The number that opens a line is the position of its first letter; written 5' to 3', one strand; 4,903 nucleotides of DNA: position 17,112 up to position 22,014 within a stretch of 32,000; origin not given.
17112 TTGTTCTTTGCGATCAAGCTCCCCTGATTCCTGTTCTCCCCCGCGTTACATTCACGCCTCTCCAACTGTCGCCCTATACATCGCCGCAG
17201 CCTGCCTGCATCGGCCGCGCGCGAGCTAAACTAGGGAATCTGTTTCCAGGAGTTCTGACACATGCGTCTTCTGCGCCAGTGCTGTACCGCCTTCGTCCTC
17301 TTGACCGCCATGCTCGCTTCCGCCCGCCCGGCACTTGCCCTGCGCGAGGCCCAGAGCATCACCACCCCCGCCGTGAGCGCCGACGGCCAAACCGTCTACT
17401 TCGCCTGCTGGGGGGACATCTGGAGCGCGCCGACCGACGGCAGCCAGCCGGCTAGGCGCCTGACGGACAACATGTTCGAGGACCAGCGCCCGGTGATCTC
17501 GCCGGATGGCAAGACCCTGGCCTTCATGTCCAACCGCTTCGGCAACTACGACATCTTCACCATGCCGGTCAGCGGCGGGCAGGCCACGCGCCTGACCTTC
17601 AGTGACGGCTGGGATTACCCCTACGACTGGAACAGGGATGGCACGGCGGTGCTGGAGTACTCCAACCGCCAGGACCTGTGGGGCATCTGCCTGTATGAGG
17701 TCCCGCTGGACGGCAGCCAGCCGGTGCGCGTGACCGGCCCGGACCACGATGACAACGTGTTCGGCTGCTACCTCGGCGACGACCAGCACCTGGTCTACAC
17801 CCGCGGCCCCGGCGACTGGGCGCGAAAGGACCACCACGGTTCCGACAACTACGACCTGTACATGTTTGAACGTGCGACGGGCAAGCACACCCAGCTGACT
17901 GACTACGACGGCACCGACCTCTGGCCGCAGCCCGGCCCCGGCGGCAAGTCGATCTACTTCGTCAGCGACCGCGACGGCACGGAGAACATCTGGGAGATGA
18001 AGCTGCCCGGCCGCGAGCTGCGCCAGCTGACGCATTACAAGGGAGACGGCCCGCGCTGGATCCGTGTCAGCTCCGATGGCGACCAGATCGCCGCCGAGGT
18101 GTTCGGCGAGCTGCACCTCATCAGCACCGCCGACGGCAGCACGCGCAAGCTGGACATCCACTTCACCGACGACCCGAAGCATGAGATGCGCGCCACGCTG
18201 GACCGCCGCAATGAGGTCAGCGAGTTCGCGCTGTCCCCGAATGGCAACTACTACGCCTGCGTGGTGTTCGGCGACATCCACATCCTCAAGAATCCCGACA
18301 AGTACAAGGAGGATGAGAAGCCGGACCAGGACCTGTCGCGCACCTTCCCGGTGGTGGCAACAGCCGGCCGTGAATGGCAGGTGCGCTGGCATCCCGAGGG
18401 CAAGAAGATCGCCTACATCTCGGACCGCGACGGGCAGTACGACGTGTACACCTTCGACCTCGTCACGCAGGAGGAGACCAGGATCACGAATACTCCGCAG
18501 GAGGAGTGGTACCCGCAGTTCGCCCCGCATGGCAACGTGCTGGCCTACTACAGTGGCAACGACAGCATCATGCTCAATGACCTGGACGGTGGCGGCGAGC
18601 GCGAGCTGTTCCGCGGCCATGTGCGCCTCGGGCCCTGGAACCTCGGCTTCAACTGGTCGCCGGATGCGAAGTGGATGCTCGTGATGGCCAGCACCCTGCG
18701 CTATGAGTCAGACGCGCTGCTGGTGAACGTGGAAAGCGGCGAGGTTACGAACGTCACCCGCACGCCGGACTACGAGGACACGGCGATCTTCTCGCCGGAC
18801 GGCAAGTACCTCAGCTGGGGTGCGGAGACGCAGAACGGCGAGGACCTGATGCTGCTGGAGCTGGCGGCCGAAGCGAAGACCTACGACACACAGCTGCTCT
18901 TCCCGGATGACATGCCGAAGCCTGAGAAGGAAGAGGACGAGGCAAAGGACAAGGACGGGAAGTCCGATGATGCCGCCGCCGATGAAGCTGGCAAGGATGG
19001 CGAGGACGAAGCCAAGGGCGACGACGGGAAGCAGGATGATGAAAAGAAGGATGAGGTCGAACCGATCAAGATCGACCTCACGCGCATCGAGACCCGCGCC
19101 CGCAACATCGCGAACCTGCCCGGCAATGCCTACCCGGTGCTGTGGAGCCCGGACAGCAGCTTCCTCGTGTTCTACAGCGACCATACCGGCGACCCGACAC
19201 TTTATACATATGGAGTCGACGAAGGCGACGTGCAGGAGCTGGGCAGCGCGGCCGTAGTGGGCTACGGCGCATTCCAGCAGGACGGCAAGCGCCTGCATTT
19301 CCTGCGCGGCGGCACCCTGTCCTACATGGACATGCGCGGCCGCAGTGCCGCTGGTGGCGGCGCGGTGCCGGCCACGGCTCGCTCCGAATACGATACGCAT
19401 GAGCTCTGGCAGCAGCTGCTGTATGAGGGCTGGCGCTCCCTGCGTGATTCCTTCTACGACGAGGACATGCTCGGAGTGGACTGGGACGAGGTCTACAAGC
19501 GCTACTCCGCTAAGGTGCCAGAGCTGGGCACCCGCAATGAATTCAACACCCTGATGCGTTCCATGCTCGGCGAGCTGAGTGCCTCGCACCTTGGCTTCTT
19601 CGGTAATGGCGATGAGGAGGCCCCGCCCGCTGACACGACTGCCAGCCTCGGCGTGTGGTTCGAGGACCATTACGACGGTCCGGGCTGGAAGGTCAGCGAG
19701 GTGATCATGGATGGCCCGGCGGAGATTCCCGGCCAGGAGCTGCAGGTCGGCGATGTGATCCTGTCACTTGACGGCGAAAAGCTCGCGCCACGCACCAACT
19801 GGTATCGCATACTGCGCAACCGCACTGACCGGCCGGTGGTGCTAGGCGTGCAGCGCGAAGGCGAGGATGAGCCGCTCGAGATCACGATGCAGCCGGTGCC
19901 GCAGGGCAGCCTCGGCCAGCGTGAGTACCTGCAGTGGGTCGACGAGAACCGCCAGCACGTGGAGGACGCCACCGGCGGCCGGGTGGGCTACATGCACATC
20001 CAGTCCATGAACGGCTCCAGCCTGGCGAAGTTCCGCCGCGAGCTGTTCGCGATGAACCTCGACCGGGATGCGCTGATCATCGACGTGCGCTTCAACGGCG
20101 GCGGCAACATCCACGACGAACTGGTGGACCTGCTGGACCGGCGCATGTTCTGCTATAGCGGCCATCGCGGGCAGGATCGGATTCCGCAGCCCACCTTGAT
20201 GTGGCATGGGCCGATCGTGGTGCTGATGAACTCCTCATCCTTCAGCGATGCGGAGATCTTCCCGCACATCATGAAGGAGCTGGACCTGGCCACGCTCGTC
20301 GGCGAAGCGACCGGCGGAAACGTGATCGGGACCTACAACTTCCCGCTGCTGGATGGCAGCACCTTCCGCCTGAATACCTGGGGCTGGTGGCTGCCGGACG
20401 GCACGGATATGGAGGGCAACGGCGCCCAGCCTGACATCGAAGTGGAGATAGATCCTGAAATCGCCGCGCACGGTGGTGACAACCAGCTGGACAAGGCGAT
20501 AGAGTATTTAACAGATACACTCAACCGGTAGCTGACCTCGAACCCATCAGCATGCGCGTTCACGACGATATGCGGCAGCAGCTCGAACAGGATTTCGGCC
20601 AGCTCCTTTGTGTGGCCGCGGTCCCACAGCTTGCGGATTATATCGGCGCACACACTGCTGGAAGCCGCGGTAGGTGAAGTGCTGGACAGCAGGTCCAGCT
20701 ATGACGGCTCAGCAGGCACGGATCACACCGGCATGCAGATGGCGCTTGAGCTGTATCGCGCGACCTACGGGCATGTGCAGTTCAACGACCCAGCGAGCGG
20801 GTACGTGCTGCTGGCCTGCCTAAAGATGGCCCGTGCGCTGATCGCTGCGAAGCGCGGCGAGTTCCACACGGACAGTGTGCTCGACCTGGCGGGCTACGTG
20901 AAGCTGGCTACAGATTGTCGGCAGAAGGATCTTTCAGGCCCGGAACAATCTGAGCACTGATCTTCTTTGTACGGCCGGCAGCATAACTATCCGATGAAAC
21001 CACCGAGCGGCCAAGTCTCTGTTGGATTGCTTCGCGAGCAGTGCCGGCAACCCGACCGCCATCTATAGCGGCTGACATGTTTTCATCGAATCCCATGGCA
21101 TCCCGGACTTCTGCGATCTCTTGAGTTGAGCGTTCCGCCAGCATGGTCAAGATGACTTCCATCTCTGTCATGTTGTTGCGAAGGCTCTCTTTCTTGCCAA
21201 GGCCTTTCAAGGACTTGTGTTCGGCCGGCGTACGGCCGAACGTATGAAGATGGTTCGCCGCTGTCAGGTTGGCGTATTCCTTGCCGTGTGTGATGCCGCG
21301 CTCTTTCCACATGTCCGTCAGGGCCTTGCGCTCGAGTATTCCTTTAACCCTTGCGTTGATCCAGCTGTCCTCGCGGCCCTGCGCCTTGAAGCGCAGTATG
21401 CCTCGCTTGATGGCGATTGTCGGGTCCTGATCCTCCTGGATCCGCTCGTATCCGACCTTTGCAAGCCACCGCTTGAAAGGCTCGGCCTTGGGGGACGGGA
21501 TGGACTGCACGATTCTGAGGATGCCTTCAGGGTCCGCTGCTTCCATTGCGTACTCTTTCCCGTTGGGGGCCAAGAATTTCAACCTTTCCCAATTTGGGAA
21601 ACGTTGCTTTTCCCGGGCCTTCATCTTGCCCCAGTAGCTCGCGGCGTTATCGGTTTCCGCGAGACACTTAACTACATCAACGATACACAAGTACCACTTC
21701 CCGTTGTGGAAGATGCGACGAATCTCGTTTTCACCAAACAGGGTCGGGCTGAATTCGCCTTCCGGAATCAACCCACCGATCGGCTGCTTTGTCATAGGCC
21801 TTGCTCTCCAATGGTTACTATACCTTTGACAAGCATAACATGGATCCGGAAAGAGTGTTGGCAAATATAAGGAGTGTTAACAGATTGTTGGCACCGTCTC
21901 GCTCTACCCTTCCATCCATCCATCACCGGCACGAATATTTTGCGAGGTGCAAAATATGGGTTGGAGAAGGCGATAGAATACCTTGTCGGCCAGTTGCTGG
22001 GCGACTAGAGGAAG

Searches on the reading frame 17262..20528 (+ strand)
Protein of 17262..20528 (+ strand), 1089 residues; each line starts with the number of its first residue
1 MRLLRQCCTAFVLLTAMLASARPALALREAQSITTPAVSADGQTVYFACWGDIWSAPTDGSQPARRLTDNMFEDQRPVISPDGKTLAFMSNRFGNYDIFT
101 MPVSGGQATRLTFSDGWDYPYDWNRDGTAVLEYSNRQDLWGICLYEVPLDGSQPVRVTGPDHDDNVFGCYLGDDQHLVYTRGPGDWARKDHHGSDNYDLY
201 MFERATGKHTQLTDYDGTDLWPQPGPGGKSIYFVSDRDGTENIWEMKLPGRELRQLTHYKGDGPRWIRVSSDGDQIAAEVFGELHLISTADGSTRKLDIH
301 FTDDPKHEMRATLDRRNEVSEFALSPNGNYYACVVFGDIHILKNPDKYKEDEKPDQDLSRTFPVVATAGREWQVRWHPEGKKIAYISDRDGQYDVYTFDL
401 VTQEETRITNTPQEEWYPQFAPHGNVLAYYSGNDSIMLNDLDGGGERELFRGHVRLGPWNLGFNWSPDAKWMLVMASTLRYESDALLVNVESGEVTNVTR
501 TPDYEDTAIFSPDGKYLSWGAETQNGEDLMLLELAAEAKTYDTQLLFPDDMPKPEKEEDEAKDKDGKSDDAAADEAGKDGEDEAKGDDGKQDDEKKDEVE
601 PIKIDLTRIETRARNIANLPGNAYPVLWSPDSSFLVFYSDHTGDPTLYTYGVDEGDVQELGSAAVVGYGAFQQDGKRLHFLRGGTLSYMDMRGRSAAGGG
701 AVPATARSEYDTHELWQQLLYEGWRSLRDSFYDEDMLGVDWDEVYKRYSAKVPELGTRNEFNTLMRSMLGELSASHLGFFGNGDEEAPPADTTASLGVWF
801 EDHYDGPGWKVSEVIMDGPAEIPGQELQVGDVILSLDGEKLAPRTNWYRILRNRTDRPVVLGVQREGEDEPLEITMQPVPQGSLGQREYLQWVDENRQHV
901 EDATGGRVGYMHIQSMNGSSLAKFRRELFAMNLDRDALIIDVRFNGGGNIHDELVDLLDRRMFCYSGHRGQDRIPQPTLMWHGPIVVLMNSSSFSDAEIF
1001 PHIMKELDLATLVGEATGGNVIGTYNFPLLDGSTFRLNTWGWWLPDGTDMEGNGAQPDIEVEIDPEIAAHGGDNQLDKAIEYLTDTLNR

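Call 8: search_protein_families(library=pfam, proteins=[window:17262-20528:+], max_evalue=0.001)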
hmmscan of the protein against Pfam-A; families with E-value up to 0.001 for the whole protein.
window:17262-20528:+ (1089 aa): 9 families
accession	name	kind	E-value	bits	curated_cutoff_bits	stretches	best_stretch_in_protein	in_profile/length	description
PF07676.18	PD40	-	2e-29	101.3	20.9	2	65-99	2-37/38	WD40-like Beta Propeller Repeat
PF03572.23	Peptidase_S41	-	2.5e-29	102.4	24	1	907-1061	1-165/165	Peptidase family S41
PF14684.11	Tricorn_C1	-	7e-18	64.7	24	1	714-770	3-59/59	Tricorn protease C1 domain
PF00930.27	DPPIV_N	-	1.7e-09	37.3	22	0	195-258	21-80/354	Dipeptidyl peptidase IV (DPP IV) N-terminal region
PF25174.1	Beta-prop_THOC3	-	5.1e-08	32.7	305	1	371-522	49-191/272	THOC3 beta-propeller domain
PF13180.12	PDZ_2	-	1.4e-07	32.1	27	1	795-875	2-79/80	PDZ domain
PF14685.13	PDZ_Tricorn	-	2.1e-06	28.1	25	1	817-869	30-82/88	Tricorn protease PDZ domain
PF17820.7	PDZ_6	-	2.6e-06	27.5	27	1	811-865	2-54/54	PDZ domain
PF00595.29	PDZ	-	0.00089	20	23.2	0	792-842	8-58/81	PDZ domain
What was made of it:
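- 17262..20531 (+): TriB: secreted tricorn-type S41 protease, 1089 aa, with Sec signal MRLL...ARPALA and an AGGAG Shine-Dalgarno sequence. Pfam (call 8).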

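Call 74: search_solved_structures(query=window:17262-20528:+, max_evalue=0.00001, show_alignments=1)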
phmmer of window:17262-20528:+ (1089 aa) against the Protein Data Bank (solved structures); distinct sequences matched with E-value up to 0.00001: 33.
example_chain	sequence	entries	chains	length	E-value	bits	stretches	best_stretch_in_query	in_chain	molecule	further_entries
1k32_A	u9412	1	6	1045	4.7e-46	160.5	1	712-1087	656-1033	tricorn protease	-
1n6d_A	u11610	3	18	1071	4.8e-46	160.5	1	712-1087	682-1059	Tricorn protease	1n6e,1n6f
1fc6_A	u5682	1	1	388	2.1e-14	55.7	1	717-1068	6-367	PHOTOSYSTEM II D1 PROTEASE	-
1fc7_A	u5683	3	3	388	6.3e-14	54.1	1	717-1068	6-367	PHOTOSYSTEM II D1 PROTEASE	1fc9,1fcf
9frx_A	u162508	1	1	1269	1.8e-12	49.3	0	903-1026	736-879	Retinol binding protein 3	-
8wt1_A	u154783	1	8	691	3e-11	45.3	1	53-133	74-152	S9 family peptidase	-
6pnv_A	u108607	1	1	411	3.6e-10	41.7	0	63-134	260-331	Tol-Pal system protein TolB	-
4c2h_A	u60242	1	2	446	1e-09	40.2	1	817-1066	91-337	CARBOXY-TERMINAL PROCESSING PROTEASE CTPB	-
4c2c_A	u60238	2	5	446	1.3e-09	39.8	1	817-1066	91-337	CARBOXY-TERMINAL PROCESSING PROTEASE CTPB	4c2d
4l8k_A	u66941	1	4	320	1.5e-09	39.6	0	906-1082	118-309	putative peptidase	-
4c2e_A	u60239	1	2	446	2.5e-09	38.9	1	817-1066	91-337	CARBOXY-TERMINAL PROCESSING PROTEASE CTPB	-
4c2g_A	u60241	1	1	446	3.3e-09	38.5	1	817-1066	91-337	CARBOXY-TERMINAL PROCESSING PROTEASE CTPB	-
4c2f_A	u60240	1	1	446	5.4e-09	37.8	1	817-1066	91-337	CARBOXY-TERMINAL PROCESSING PROTEASE CTPB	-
7mx5_A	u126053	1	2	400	9e-09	37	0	76-136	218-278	Tol-Pal system protein TolB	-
4ghn_A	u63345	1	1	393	9.1e-09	37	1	884-1062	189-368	Uncharacterized protein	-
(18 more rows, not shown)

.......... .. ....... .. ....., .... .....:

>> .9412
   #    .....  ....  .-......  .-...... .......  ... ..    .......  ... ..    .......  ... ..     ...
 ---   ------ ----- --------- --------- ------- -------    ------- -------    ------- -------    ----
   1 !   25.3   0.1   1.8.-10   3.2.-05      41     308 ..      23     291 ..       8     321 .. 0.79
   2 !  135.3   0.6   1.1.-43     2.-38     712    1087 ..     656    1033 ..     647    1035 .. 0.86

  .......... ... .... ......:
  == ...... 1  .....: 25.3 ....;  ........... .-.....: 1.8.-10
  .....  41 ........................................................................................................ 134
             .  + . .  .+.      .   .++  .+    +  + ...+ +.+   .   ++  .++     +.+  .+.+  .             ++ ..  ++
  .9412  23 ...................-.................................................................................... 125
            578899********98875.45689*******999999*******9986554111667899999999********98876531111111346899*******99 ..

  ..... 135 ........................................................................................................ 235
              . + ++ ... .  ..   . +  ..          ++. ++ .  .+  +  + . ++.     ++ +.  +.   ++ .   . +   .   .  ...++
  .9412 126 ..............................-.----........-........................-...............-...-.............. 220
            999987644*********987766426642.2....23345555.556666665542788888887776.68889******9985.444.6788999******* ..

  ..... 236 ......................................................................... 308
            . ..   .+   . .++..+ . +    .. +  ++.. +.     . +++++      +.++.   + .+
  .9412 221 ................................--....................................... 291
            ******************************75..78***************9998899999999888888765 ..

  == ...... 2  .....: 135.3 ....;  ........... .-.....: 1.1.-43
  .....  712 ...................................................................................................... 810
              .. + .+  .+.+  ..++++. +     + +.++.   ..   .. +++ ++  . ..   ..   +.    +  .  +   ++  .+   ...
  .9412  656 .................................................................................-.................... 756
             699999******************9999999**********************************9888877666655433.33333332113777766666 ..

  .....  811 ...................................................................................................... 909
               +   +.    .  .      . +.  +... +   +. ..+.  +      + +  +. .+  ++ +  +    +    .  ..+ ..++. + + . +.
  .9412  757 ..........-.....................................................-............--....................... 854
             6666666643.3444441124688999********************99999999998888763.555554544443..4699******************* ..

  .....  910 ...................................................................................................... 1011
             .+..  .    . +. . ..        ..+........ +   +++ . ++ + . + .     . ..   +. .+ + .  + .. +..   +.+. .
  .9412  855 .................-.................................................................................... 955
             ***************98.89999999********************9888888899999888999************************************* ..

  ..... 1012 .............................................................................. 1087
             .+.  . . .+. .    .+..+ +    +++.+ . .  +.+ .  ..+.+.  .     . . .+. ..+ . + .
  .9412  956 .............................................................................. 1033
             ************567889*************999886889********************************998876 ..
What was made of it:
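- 17262..20531 (+): PDB tricorn 1k32 at E=4.7e-46 with catalytic Ser, His and Glu aligned (call 74).
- On Tricorn protease family (flanking genes): 1k32 at E=4.7e-46 with the SD, DHY and E positions aligned (call 74).
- Checked: Both flanking ORFs are tricorn-type S41 proteases (calls 8, 74).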

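Call 85: find_related_loci(query=window:17262-20528:+, collection=metagenome_contigs, flank=10000)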
Query window:17262-20528:+ (1089 aa) in metagenome_contigs; peptide patterns used: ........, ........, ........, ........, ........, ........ (x = any residue, [..] = any of these).
58 stretches matched a pattern, but none encodes a relative of the query by tblastn (E <= 1e-3).

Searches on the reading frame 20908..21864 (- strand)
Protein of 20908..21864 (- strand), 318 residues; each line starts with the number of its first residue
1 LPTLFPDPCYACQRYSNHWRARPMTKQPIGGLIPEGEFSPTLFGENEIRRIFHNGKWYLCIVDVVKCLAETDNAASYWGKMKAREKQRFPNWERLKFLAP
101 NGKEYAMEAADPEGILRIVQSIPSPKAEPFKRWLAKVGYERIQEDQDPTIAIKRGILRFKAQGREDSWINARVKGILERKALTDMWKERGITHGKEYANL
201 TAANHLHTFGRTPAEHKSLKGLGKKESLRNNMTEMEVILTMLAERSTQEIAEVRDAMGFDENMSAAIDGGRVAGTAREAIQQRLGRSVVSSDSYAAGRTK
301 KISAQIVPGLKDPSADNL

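Call 8: search_protein_families(library=pfam, proteins=[window:20908-21864:-], max_evalue=0.001)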
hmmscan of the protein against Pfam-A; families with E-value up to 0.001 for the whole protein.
window:20908-21864:- (318 aa): 1 family
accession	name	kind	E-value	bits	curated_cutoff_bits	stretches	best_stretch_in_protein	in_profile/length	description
PF02498.22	Bro-N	-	8.1e-08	33.2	25.6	1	47-136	1-92/96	BRO family, N-terminal domain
